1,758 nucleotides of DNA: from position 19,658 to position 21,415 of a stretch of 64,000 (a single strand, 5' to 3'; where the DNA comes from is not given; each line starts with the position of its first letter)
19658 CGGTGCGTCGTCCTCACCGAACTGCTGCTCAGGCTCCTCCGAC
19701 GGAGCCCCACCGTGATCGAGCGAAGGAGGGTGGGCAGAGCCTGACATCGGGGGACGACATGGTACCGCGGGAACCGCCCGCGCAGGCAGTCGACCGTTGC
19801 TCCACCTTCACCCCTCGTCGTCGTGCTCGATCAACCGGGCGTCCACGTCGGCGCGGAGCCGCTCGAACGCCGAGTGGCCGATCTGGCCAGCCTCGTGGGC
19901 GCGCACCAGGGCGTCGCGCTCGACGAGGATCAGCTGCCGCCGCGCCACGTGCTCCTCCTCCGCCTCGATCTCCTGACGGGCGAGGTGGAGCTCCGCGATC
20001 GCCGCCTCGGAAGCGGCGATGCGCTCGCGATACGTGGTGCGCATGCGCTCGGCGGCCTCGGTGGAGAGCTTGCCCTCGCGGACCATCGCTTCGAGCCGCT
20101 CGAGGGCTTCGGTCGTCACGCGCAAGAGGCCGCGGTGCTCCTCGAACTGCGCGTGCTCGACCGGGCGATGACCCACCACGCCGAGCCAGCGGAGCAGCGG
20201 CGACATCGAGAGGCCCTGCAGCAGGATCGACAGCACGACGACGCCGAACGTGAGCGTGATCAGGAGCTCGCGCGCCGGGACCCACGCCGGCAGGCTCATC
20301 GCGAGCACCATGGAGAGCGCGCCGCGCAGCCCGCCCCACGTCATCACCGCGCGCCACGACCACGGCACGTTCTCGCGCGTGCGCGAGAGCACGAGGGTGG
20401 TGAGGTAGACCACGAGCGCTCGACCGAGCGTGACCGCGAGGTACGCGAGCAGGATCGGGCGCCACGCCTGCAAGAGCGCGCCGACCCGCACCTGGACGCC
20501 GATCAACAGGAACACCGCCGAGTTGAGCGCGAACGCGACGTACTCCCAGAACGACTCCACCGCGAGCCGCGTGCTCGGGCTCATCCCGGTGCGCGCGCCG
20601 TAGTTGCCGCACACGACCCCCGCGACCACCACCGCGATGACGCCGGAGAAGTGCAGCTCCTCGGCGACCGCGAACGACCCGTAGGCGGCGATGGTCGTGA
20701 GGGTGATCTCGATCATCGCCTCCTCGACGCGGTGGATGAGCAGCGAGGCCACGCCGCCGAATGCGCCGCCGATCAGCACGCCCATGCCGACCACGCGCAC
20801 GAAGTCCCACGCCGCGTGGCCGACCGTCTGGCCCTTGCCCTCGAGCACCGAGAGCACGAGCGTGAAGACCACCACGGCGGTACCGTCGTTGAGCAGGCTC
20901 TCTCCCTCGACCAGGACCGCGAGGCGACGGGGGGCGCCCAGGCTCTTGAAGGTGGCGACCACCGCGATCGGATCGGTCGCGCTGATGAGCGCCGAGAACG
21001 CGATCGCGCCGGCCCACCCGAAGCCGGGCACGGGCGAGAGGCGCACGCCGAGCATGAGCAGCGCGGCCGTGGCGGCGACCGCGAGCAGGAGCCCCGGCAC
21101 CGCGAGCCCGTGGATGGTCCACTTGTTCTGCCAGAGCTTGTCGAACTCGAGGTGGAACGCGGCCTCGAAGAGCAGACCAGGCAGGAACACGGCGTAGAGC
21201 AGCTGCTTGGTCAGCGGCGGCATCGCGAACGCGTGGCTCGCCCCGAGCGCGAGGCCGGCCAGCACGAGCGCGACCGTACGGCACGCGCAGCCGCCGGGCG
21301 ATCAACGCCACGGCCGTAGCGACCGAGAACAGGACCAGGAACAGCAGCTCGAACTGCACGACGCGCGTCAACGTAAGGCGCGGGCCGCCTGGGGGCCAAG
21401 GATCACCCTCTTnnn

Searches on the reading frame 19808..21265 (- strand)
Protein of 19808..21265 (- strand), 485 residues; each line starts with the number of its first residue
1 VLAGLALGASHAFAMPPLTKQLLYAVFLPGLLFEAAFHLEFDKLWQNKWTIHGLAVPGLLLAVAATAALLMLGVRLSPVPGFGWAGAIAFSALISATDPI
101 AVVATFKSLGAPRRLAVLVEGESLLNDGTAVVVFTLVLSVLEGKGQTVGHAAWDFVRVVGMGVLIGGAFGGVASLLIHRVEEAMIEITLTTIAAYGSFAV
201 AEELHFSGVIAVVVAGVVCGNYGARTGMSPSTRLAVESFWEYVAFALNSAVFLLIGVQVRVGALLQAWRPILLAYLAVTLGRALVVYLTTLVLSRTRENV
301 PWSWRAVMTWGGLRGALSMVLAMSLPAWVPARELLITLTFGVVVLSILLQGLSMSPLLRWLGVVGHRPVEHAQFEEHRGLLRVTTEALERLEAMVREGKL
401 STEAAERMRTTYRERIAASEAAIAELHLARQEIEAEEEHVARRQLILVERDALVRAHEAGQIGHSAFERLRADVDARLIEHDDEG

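Call 19: search_protein_families(library=pfam, proteins=[window:19808-21265:-], max_evalue=0.001)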
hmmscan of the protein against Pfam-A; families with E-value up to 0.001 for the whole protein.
window:19808-21265:- (485 aa): 1 family
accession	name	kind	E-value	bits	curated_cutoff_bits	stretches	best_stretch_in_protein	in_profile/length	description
PF00999.27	Na_H_Exchanger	-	3.7e-67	227.2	26.2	1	1-360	23-375/375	Sodium/hydrogen exchanger, transmembrane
